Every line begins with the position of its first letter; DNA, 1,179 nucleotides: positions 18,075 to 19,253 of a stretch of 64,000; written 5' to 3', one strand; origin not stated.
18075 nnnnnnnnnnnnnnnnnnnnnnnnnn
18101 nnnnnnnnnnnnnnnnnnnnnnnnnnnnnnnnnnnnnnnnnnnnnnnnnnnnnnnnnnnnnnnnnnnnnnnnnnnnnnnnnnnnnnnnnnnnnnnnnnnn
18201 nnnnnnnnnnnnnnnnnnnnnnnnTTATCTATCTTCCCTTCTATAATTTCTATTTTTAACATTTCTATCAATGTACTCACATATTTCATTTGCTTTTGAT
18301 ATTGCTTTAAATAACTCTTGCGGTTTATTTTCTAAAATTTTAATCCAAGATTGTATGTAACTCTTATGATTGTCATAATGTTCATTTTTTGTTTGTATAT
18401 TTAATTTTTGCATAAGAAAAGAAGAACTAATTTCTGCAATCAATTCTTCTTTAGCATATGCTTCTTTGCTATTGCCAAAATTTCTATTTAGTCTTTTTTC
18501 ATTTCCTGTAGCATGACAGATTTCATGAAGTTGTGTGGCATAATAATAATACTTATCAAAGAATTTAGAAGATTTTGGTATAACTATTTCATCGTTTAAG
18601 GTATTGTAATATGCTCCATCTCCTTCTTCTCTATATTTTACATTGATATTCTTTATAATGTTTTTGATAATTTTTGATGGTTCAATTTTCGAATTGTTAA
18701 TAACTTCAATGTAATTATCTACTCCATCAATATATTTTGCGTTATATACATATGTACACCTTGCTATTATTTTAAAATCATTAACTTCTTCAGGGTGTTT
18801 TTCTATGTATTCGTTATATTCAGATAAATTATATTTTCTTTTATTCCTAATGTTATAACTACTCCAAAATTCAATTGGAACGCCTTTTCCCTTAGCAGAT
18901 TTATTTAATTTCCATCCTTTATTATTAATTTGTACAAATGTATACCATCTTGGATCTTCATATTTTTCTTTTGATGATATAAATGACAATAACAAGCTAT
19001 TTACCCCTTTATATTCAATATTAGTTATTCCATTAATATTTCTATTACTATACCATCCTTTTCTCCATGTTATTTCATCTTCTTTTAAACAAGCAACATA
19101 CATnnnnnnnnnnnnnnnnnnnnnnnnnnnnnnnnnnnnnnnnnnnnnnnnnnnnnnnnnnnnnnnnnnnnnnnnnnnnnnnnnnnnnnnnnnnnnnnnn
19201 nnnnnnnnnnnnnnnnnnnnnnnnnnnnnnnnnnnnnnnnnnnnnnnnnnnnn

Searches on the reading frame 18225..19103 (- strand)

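Call 26: search_protein_families(library=pfam, max_evalue=0.001, proteins=[window:18225-19103:-])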
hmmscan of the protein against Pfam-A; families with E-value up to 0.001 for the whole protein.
window:18225-19103:- (292 aa): 2 families
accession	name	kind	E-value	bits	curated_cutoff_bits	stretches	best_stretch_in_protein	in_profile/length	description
PF18818.7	MPTase-PolyVal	-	7.2e-35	120.3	27.5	1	147-269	4-125/126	Zincin-like metallopeptidase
PF08401.16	ArdcN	-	1.3e-13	51.7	22.6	1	6-98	15-102/123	N-terminal domain of anti-restriction factor ArdC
